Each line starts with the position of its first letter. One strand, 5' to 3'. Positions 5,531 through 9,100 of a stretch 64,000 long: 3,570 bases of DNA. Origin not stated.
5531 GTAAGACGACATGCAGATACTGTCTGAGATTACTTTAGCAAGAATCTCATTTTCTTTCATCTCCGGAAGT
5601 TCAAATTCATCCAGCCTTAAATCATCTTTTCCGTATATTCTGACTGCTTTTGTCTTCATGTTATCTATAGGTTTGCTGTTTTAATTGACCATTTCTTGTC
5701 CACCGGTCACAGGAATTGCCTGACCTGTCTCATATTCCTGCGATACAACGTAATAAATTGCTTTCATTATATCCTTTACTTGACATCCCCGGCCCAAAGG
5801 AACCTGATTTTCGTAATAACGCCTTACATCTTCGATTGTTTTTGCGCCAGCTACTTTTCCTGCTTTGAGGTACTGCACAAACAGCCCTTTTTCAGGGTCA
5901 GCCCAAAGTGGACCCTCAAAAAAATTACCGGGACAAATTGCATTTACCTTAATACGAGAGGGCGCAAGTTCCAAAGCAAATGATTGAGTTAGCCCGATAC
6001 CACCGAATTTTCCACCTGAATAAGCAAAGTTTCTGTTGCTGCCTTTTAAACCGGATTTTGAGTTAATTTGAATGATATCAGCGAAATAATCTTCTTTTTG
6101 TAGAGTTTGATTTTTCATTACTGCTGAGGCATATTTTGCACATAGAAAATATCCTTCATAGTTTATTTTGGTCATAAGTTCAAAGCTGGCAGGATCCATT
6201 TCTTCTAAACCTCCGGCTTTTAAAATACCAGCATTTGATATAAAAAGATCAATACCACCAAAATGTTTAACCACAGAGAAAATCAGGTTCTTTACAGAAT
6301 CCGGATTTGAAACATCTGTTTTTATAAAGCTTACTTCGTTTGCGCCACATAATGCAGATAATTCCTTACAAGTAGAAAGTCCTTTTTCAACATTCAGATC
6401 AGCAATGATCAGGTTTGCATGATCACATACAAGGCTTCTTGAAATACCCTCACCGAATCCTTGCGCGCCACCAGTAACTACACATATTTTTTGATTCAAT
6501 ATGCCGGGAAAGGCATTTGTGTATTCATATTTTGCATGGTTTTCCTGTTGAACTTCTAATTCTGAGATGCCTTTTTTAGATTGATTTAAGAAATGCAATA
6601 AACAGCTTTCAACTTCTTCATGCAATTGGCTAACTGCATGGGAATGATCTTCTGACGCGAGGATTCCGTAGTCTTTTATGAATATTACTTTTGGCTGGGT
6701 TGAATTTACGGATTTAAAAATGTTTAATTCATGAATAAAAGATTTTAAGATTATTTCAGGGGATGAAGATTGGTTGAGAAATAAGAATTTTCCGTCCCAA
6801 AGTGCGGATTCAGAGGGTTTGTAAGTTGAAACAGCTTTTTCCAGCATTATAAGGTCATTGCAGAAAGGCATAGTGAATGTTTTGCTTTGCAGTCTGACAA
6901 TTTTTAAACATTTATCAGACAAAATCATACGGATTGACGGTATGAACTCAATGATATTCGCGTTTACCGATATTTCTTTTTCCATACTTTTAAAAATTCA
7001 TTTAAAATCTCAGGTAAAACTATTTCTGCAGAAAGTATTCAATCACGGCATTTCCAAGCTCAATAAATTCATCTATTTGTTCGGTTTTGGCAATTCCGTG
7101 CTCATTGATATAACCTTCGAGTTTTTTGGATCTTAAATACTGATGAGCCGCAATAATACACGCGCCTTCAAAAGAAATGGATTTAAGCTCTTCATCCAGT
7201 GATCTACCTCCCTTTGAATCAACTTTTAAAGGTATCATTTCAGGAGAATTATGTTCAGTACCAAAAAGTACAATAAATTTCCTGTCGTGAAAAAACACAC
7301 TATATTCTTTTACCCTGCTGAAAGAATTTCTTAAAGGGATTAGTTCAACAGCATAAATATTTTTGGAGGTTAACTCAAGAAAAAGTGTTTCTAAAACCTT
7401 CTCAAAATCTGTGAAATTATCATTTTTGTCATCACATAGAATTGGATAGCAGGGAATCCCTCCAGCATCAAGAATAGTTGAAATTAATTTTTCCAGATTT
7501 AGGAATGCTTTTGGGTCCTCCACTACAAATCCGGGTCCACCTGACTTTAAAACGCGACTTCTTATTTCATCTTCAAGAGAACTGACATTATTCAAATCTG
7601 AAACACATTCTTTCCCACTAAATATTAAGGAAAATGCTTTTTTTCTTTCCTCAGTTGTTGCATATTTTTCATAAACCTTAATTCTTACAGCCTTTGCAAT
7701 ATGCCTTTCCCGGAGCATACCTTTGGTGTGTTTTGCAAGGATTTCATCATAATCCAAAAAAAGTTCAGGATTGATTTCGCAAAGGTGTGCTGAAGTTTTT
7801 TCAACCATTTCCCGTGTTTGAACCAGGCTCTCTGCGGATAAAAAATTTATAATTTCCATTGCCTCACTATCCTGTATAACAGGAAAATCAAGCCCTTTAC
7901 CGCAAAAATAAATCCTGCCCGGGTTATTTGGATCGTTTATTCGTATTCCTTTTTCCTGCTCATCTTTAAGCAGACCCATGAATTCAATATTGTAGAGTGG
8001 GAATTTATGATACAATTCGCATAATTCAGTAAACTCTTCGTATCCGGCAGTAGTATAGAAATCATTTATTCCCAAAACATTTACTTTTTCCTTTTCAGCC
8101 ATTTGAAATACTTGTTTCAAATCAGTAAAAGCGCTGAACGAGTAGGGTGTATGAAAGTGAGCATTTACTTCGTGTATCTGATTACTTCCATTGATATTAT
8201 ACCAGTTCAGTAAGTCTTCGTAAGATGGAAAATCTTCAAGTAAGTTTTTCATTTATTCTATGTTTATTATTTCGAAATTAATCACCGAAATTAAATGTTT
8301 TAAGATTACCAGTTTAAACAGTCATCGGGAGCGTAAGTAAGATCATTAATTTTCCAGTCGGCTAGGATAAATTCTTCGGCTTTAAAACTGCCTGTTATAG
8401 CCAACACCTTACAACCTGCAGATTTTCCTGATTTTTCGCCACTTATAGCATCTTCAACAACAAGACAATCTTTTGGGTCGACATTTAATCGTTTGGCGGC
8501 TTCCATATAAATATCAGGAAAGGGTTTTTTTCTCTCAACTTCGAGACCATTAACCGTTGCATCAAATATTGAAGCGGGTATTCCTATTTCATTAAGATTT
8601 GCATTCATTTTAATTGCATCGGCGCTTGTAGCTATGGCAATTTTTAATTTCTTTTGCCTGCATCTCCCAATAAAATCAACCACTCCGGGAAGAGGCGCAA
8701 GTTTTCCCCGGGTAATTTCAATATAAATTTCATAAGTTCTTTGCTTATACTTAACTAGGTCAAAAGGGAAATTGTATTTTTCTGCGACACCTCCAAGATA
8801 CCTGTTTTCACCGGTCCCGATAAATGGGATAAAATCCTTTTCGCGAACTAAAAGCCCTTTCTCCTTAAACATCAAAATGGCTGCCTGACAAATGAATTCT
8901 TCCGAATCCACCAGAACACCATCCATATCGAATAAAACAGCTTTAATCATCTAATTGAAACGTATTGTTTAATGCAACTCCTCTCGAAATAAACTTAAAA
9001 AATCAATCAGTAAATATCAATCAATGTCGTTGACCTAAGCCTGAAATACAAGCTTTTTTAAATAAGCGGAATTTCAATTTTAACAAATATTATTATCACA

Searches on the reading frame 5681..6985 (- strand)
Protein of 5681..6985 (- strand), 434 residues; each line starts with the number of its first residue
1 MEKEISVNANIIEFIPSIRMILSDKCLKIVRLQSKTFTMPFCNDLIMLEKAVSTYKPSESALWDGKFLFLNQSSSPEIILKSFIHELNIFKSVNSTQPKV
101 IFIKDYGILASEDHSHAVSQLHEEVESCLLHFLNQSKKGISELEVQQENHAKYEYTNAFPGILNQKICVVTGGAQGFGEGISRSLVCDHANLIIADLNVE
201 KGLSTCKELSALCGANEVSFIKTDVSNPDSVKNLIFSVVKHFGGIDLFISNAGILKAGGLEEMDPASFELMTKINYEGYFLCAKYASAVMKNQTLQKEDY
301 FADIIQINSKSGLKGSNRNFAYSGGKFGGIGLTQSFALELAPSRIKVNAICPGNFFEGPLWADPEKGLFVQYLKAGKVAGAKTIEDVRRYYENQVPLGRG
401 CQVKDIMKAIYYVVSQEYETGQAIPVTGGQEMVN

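Call 43: search_protein_families(library=pfam, proteins=[window:5681-6985:-], max_evalue=0.0001)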
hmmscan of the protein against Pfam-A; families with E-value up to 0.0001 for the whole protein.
window:5681-6985:- (434 aa): 3 families
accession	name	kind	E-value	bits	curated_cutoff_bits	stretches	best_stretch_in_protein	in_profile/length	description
PF00106.31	adh_short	-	5.7e-41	140.6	26.6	1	166-354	1-181/195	short chain dehydrogenase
PF13561.12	adh_short_C2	-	9.9e-37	127.2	27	1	174-353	3-174/236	Enoyl-(Acyl carrier protein) reductase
PF08659.16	KR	-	2.3e-07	31.4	22.6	1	169-273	4-110/180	KR domain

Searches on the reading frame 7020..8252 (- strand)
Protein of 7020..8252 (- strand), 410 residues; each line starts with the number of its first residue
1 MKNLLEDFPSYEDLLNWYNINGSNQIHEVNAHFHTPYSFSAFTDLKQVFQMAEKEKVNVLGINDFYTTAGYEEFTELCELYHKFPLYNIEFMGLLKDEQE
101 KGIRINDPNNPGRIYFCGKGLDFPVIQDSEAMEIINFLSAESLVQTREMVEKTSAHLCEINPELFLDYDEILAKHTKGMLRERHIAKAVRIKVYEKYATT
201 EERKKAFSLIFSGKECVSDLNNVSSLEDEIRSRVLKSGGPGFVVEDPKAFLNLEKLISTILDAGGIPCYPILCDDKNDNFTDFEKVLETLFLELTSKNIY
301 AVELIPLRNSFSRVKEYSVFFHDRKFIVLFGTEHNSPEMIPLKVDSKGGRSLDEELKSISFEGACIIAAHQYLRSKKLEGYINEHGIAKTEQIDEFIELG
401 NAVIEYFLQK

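Call 43: search_protein_families(library=pfam, proteins=[window:7020-8252:-], max_evalue=0.0001)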
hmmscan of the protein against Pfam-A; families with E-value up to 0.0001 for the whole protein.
window:7020-8252:- (410 aa): 0 families

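Call 67: search_protein_families(library=pfam, proteins=[window:7020-8252:-], max_evalue=5)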
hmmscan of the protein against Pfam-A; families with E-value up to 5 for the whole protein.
window:7020-8252:- (410 aa): 1 family
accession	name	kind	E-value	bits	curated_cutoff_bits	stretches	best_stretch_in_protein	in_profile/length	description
PF02811.25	PHP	-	0.0032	18.2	26.4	1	31-91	2-63/164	PHP domain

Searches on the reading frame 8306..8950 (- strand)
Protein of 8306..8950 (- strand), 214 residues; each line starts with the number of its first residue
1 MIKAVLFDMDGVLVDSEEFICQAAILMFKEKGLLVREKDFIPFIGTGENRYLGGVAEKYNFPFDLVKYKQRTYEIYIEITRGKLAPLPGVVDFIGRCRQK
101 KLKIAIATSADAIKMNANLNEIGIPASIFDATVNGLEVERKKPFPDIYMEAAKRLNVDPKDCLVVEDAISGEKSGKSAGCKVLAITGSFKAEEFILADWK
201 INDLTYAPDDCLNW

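Call 43: search_protein_families(library=pfam, proteins=[window:8306-8950:-], max_evalue=0.0001)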
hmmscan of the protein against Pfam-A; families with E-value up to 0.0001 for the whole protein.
window:8306-8950:- (214 aa): 2 families
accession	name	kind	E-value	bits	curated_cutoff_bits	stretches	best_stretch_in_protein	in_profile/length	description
PF13419.12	HAD_2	-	8.1e-31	107.9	23.8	1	5-185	1-178/178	Haloacid dehalogenase-like hydrolase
PF00702.32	Hydrolase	-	3e-28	100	26.4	1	2-179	1-191/191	haloacid dehalogenase-like hydrolase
